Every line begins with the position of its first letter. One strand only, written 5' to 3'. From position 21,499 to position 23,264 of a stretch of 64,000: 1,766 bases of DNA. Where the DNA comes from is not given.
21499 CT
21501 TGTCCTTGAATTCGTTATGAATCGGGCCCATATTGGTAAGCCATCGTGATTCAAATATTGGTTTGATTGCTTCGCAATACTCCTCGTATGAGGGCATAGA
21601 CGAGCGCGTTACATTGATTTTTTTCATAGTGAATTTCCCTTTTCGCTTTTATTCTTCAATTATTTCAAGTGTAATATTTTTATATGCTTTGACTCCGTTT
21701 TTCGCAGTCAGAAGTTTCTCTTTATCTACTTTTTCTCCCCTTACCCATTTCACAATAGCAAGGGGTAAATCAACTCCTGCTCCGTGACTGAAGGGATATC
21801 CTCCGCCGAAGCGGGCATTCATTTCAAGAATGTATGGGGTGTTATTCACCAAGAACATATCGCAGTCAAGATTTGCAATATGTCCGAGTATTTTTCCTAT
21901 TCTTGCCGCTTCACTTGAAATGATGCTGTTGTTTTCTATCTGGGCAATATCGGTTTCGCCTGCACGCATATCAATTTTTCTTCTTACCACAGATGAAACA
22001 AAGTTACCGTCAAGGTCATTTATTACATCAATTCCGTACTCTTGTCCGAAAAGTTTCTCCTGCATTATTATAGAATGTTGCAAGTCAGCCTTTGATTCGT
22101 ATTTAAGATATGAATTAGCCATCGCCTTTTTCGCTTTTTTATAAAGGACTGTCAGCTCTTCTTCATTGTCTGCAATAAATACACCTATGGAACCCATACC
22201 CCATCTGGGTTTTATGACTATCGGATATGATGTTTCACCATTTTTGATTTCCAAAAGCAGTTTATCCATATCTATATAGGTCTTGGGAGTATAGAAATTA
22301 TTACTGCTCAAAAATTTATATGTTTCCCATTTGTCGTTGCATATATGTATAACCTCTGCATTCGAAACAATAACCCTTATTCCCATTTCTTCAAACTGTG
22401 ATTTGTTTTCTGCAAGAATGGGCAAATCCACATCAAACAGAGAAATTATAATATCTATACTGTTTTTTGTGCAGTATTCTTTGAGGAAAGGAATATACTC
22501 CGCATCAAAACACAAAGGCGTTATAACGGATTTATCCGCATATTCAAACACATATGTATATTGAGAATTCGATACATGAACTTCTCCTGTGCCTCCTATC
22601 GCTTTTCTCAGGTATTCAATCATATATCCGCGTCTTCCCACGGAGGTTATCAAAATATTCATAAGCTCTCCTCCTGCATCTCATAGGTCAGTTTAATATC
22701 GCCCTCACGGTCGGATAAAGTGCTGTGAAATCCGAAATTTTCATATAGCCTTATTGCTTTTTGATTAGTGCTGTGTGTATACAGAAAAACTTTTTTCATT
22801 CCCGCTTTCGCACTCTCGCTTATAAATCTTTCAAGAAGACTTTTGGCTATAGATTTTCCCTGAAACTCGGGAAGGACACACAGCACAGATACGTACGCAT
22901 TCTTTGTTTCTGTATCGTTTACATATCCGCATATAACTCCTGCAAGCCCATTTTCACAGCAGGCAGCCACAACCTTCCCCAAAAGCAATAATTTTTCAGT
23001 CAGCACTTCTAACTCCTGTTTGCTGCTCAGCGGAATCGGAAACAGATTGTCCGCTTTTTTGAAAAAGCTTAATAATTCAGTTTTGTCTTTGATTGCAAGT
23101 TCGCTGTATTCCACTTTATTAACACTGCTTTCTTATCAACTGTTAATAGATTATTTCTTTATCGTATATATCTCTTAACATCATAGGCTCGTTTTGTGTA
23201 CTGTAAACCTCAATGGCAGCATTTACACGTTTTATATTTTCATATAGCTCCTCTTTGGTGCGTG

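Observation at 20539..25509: Three ATP-grasp ligases plus a GNAT inserted into a dTDP-4-amino-6-deoxyhexose pathway: predicted aminoacyl/peptidyl sugar decoration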

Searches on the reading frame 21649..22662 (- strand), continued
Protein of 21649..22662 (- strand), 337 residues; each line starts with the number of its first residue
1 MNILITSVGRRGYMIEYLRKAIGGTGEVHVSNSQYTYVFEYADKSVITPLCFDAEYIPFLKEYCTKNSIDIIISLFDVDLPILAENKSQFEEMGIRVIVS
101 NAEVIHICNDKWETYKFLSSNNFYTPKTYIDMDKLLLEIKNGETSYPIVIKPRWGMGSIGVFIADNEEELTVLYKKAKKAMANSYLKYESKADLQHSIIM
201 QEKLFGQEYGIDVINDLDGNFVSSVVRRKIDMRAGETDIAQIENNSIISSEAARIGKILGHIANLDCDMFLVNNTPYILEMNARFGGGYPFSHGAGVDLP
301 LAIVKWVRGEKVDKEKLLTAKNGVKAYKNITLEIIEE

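Call 45: search_protein_families(library=pfam, proteins=[L049:6171-7403:+, L049:7419-8600:+, L049:8616-9974:+, L049:11402-12544:+, L025:11015-12289:+, L025:12305-13666:+, L029:11018-12283:+, L029:12288-13415:+, L029:13437-14738:+, L017:11056-12303:+], max_evalue=0.001)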
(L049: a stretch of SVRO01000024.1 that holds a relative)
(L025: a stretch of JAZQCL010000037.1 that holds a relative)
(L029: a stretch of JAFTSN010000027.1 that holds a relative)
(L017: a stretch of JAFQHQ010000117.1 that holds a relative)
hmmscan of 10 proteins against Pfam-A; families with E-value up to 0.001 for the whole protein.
L049:6171-7403:+ (410 aa): 8 families
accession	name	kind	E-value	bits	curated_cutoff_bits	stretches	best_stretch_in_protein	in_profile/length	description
PF13535.11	ATP-grasp_4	-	2.9e-18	66.4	27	1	137-278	2-156/160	ATP-grasp domain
PF07478.18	Dala_Dala_lig_C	-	2.7e-14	53.6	24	1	127-228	26-121/204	D-ala D-ala ligase C-terminus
PF18603.7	LAL_C2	-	1.4e-09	38.5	29.4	1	320-392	2-75/78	L-amino acid ligase C-terminal domain 2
PF02655.19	ATP-grasp_3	-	1.9e-09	38.2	23.2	1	127-275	21-158/160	ATP-grasp domain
PF01071.24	GARS_A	-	1.4e-08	35.2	27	1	103-220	1-126/194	Phosphoribosylglycinamide synthetase, ATP-grasp (A) domain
PF15632.11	ATPgrasp_Ter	-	4.4e-08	33.4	29.1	1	176-312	3-120/131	ATP-grasp in the biosynthetic pathway with Ter operon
PF02786.22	CPSase_L_D2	-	2e-07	31.2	19.8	1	106-303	7-207/211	Carbamoyl-phosphate synthase L chain, ATP binding domain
PF18130.6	ATPgrasp_N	-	0.00014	22.8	27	1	54-91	44-80/81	ATP-grasp N-terminal domain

L049:7419-8600:+ (393 aa): 2 families
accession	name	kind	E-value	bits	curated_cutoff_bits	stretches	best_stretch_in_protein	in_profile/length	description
PF14397.11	ATPgrasp_ST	-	1.7e-24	86.9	31.4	1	81-354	11-264/278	Sugar-transfer associated ATP-grasp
PF14398.11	ATPgrasp_YheCD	-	6.5e-05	22.8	26.8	0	132-258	36-161/255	YheC/D like ATP-grasp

L049:8616-9974:+ (452 aa): 2 families
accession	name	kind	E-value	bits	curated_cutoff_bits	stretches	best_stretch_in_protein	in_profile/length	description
PF06808.19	DctM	-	2.7e-44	152.1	23.8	1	16-446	4-409/413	Tripartite ATP-independent periplasmic transporter, DctM component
PF03553.21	Na_H_antiporter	-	9.9e-07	28.7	23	1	190-391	41-246/303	Na+/H+ antiporter family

L049:11402-12544:+ (380 aa): 1 family
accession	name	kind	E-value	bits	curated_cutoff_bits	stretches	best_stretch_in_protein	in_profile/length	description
PF01757.29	Acyl_transf_3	-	5.6e-16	58.9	31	1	15-336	3-324/326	Acyltransferase domain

L025:11015-12289:+ (424 aa): 4 families
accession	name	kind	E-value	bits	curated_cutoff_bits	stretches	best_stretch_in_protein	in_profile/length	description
PF02786.22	CPSase_L_D2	-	5.9e-06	26.4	19.8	1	136-195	34-97/211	Carbamoyl-phosphate synthase L chain, ATP binding domain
PF21360.3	PylC-like_N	-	2e-05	25.1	27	1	10-78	2-73/96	PylC-like, N-terminal domain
PF22660.2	RS_preATP-grasp-like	-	2.9e-05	24.8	27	1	7-71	2-64/98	Ribonucleotide synthetase preATP-grasp domain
PF13535.11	ATP-grasp_4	-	0.00027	21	27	1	140-263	2-134/160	ATP-grasp domain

L025:12305-13666:+ (453 aa): 1 family
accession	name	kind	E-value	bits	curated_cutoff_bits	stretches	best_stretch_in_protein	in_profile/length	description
PF06808.19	DctM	-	7.8e-50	170.3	23.8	1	10-444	3-409/413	Tripartite ATP-independent periplasmic transporter, DctM component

L029:11018-12283:+ (421 aa): 6 families
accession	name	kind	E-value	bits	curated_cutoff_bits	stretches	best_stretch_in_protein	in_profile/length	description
PF02786.22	CPSase_L_D2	-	3.6e-10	40.1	19.8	1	109-309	1-208/211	Carbamoyl-phosphate synthase L chain, ATP binding domain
PF13535.11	ATP-grasp_4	-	5e-05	23.4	27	1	138-261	1-133/160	ATP-grasp domain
PF02655.19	ATP-grasp_3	-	6.2e-05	23.6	23.2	1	124-257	17-138/160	ATP-grasp domain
PF21360.3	PylC-like_N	-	6.2e-05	23.5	27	0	10-78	3-74/96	PylC-like, N-terminal domain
PF18603.7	LAL_C2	-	8e-05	23.3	29.4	1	330-382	2-54/78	L-amino acid ligase C-terminal domain 2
PF07478.18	Dala_Dala_lig_C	-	0.00015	21.8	24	1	135-189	32-84/204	D-ala D-ala ligase C-terminus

L029:12288-13415:+ (375 aa): 1 family
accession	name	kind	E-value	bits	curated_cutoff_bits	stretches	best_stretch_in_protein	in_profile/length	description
PF14397.11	ATPgrasp_ST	-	7.3e-41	140.6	31.4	1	99-361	5-274/278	Sugar-transfer associated ATP-grasp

L029:13437-14738:+ (433 aa): 2 families
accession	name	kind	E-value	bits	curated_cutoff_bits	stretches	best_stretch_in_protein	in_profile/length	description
PF03600.22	CitMHS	-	9.5e-53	179.9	31.9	2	16-321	2-283/336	Citrate transporter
PF00939.25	Na_sulph_symp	-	1.4e-16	61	27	2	234-425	271-461/472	Sodium:sulfate symporter transmembrane region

L017:11056-12303:+ (415 aa): 7 families
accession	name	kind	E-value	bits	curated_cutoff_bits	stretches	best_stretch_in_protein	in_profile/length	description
PF21360.3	PylC-like_N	-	2.4e-09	37.7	27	1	4-71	1-73/96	PylC-like, N-terminal domain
PF02786.22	CPSase_L_D2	-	2.5e-08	34.1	19.8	1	105-198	2-108/211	Carbamoyl-phosphate synthase L chain, ATP binding domain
PF22660.2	RS_preATP-grasp-like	-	9.4e-08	32.8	27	1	1-65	1-65/98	Ribonucleotide synthetase preATP-grasp domain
PF13535.11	ATP-grasp_4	-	6.3e-06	26.3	27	1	130-260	1-140/160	ATP-grasp domain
PF07478.18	Dala_Dala_lig_C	-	1.9e-05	24.7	24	1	126-187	31-89/204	D-ala D-ala ligase C-terminus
PF18603.7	LAL_C2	-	0.00012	22.7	29.4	1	324-376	2-55/78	L-amino acid ligase C-terminal domain 2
PF02222.28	ATP-grasp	-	0.00033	20.8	27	1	126-246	25-142/179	ATP-grasp domain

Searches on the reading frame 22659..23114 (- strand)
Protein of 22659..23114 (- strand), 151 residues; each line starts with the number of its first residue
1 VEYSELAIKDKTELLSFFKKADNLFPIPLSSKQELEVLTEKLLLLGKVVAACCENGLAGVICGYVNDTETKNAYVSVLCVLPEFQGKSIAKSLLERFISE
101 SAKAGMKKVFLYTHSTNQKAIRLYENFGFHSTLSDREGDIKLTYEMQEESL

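Call 3: search_protein_families(library=pfam, proteins=[window:22659-23114:-], max_evalue=0.01)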
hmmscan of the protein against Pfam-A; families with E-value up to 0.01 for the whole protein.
window:22659-23114:- (151 aa): 6 families
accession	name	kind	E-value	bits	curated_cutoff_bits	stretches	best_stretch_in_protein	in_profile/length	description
PF00583.31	Acetyltransf_1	-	2.8e-16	60.3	20.7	1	49-129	36-116/116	Acetyltransferase (GNAT) family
PF13508.13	Acetyltransf_7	-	1.3e-12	48.4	27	1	48-130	5-83/84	Acetyltransferase (GNAT) domain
PF13673.13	Acetyltransf_10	-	6.8e-11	42.7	23.6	1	49-141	34-119/128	Acetyltransferase (GNAT) domain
PF08445.16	FR47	-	1.2e-07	32.1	22.1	1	73-132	22-80/86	FR47-like protein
PF13527.13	Acetyltransf_9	-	2.3e-06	28.1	25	1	64-130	64-125/127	Acetyltransferase (GNAT) domain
PF13302.13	Acetyltransf_3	-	0.0011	20.1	25.4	1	59-130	67-138/138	Acetyltransferase (GNAT) domain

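Call 5: search_protein_families(library=ncbifam, proteins=[window:22659-23114:-], max_evalue=0.001)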
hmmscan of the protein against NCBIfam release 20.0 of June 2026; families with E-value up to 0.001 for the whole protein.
window:22659-23114:- (151 aa): 13 families
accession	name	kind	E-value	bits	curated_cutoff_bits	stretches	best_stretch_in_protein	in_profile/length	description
TIGR01575.1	rimI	equivalog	8.5e-12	45.4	86.4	1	62-131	44-114/132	ribosomal protein S18-alanine N-acetyltransferase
NF007025.1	PRK09491.1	equivalog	2.4e-08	34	173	1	73-131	63-121/145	ribosomal protein S18-alanine N-acetyltransferase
NF002959.0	PRK03624.1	equivalog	2.5e-07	30.5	124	1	49-131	53-131/147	GNAT family acetyltransferase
TIGR03448.1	mycothiol_MshD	equivalog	7.3e-07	28.8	163.1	1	74-134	230-290/294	mycothiol synthase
NF049894.1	CG3035_N_ac_Glu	equivalog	1e-05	25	280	1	34-131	194-291/300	N-acetylglutamate synthase, CG3035 family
NF040503.1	resist_ArsN1a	equivalog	1.1e-05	25.2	170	1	80-131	84-135/159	arsinothricin resistance N-acetyltransferase ArsN1 family A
NF033083.0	AAC_3_I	equivalog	3.3e-05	24.1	200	1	49-130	51-135/145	AAC(3)-I family aminoglycoside N-acetyltransferase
TIGR02406.1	ectoine_EctA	equivalog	4.3e-05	23.6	120.6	1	48-128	42-122/157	diaminobutyrate acetyltransferase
NF008212.0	PRK10975.1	equivalog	6.7e-05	22.8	219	1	61-129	150-220/232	dTDP-4-amino-4,6-dideoxy-D-galactose acyltransferase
NF040501.1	resist_ArsN2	equivalog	9.4e-05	22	125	1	68-131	44-103/133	arsenic resistance N-acetyltransferase ArsN2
NF005840.0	PRK07757.1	equivalog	0.0001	22.2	154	1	71-130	65-119/153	N-acetyltransferase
NF053587.1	SpmdActasePaiA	equivalog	0.00035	20.4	250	1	78-132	96-150/172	spermidine/spermine N(1)-acetyltransferase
NF043067.1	AAC_6p_group_E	equivalog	0.00086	19.2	140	0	63-131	60-129/140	aminoglycoside 6'-N-acetyltransferase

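Call 72: search_solved_structures(query=window:22659-23114:-, max_evalue=0.01)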
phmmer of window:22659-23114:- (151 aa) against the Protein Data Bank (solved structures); distinct sequences matched with E-value up to 0.01: 50.
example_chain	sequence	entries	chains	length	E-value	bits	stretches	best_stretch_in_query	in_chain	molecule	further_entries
8fv0_C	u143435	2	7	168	2.1e-07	33.9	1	13-131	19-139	Diamine N-acetyltransferase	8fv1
5ix3_A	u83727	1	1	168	2.1e-07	33.9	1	13-131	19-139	Diamine N-acetyltransferase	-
3ec4_A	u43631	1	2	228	1.1e-06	31.6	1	72-131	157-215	Putative Acetyltransferase from the GNAT family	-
6yzz_A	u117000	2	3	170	2.5e-06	30.4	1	67-132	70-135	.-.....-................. 50 | Acyl-CoA N-acyltransferases (NAT) superfamily protein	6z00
5isv_A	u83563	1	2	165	6.4e-06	29.1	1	75-132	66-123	Ribosomal-protein-alanine acetyltransferase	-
7wx5_A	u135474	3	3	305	8.8e-06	28.6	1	69-131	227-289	N-acetyltransferase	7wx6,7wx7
6wqb_A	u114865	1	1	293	1.6e-05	27.8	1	68-131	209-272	N-terminal acetyltransferase, GNAT family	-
6wqc_A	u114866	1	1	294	1.6e-05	27.8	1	68-131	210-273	N-terminal acetyltransferase, GNAT family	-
7l1k_A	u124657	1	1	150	3.3e-05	26.8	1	56-129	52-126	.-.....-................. 30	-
7kx3_A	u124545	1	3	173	3.5e-05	26.7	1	75-131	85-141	Spermidine N(1)-acetyltransferase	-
2cnm_A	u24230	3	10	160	3.8e-05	26.6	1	76-132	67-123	MODIFICATION OF 30S RIBOSOMAL SUBUNIT PROTEIN S18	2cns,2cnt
7kwh_A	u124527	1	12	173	3.9e-05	26.5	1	72-130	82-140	Spermidine N(1)-acetyltransferase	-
7kx2_A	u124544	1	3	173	4.4e-05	26.4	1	75-130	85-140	Spermidine N(1)-acetyltransferase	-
4ygo_A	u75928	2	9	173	4.8e-05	26.2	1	75-130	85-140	Spermidine n1-acetyltransferase | Spermidine N(1)-acetyltransferase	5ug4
7kwq_A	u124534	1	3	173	4.8e-05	26.2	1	75-130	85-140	Spermidine N(1)-acetyltransferase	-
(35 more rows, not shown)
